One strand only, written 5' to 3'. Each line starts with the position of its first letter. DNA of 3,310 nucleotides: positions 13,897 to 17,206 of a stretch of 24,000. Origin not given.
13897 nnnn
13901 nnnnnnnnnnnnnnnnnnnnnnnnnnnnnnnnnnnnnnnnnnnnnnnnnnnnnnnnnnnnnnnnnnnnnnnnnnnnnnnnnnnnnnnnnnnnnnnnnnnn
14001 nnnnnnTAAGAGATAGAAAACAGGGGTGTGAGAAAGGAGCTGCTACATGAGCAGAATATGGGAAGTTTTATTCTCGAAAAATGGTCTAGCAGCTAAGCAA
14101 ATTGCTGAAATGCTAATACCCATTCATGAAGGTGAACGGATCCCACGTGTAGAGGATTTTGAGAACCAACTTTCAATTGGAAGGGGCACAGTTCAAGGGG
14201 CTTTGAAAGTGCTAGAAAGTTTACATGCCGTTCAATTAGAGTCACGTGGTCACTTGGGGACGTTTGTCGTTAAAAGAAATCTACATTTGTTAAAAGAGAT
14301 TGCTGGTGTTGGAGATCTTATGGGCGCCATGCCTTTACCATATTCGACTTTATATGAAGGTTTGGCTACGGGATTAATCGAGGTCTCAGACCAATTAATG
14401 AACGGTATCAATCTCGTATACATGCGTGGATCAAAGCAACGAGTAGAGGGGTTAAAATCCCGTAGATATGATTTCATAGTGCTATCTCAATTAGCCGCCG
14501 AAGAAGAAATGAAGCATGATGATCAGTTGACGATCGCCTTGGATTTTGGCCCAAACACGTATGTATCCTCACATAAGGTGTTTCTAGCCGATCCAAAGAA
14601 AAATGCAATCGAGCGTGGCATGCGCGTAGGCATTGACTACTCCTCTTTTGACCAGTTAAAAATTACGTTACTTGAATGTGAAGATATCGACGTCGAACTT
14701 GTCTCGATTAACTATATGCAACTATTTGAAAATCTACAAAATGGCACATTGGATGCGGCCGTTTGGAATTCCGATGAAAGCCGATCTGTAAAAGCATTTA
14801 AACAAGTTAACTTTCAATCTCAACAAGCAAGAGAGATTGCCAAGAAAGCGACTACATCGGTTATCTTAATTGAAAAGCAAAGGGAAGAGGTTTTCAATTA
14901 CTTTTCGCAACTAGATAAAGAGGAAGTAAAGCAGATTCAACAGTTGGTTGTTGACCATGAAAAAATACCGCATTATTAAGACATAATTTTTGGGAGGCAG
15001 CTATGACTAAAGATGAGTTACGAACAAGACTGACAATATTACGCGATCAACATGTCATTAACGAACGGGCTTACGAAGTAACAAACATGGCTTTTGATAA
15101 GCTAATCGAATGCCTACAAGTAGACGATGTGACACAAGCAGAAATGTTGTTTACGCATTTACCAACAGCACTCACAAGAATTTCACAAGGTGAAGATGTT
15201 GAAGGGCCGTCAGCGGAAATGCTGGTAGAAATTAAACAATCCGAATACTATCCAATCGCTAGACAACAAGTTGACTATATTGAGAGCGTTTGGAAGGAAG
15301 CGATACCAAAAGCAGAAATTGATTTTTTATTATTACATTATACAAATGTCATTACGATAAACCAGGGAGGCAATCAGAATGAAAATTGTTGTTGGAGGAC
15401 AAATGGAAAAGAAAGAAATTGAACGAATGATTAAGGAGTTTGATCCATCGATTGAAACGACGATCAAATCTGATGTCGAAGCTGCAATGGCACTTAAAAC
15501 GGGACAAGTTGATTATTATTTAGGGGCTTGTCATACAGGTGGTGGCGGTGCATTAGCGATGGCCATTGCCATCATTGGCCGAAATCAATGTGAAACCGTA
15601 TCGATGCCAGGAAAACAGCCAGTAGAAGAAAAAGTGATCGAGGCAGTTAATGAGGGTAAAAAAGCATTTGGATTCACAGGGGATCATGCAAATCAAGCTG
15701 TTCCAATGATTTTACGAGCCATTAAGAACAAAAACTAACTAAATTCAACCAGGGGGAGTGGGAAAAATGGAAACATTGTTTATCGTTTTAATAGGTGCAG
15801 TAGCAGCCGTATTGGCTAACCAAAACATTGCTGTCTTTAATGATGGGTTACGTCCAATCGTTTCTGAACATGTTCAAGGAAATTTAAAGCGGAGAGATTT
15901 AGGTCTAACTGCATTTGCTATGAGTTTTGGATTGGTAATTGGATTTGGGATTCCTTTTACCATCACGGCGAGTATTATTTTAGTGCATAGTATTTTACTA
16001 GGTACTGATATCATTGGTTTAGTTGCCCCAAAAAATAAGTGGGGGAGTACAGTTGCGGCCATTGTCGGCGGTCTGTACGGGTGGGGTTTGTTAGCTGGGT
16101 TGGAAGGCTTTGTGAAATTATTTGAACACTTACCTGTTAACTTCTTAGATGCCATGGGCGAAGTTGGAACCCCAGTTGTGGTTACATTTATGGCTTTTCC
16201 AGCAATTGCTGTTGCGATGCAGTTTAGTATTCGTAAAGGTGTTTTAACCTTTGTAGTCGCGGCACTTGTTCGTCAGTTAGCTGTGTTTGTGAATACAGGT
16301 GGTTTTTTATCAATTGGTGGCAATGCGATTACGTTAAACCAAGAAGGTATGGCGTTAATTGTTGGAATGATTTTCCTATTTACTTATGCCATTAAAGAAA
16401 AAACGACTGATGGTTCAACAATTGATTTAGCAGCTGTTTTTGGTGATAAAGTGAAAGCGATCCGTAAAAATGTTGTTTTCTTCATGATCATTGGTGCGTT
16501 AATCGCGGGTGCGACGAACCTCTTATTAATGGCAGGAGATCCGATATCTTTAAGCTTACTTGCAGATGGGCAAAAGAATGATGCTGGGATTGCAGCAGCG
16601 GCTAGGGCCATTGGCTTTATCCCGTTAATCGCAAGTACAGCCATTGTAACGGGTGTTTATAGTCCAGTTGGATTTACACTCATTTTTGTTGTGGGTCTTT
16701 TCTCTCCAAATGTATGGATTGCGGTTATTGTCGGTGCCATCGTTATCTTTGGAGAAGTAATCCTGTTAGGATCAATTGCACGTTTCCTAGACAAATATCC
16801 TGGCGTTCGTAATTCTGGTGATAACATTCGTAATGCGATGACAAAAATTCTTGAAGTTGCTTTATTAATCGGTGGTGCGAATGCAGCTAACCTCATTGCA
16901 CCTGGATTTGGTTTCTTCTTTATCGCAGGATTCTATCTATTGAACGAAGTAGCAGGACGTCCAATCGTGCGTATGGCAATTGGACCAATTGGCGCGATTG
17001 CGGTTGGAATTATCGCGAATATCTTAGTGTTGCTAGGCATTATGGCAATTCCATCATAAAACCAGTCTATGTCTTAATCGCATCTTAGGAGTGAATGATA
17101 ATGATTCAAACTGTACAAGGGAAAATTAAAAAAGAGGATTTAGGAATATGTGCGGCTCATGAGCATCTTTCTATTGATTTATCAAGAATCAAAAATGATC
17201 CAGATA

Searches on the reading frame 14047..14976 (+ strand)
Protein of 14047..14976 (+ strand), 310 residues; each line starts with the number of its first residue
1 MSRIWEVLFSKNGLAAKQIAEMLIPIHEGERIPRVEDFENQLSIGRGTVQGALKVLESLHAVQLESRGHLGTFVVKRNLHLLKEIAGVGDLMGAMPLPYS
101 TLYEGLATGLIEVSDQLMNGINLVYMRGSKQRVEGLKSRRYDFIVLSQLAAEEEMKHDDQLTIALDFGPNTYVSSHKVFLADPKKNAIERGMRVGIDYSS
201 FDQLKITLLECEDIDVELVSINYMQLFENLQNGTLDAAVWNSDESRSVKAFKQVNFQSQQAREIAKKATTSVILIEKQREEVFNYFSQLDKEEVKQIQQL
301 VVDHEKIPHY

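Call 40: search_protein_families(library=pfam, proteins=[window:14047-14976:+], max_evalue=0.001)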
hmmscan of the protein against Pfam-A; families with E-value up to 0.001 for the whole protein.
window:14047-14976:+ (310 aa): 3 families
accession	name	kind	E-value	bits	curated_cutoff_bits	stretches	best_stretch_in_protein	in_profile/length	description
PF14503.11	YhfZ_C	-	1.6e-71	240.9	35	1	82-310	5-236/236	YhfZ C-terminal domain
PF14502.12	HTH_41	-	4.7e-17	61.6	25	1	28-74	2-48/48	Helix-turn-helix domain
PF00392.27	GntR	-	0.00036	20.6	27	1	26-68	18-60/64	Bacterial regulatory proteins, gntR family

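Call 52: find_encoding_contigs(protein=window:14047-14976:+, flank=10000, max_places=4)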
Protein window:14047-14976:+ (310 aa): no gene with exactly this product is on record in the collection.

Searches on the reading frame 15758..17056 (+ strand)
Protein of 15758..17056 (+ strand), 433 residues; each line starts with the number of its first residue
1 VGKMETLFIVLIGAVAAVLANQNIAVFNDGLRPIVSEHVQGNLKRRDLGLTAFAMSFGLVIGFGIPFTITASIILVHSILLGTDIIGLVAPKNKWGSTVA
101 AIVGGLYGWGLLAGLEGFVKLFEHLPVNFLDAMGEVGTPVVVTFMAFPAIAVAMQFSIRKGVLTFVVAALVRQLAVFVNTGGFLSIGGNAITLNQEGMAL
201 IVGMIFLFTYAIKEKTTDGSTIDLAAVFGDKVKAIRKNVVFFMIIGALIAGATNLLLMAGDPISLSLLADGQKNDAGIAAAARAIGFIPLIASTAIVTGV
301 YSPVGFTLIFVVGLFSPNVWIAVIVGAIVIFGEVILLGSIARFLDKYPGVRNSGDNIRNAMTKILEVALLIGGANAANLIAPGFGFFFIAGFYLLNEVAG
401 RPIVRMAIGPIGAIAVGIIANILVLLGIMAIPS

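Call 40: search_protein_families(library=pfam, proteins=[window:15758-17056:+], max_evalue=0.001)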
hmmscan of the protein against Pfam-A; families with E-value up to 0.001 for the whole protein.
window:15758-17056:+ (433 aa): 1 family
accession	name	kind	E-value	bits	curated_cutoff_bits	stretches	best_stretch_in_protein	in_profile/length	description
PF10797.14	YhfT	-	5.1e-168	560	26.1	1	6-428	2-429/430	Protein of unknown function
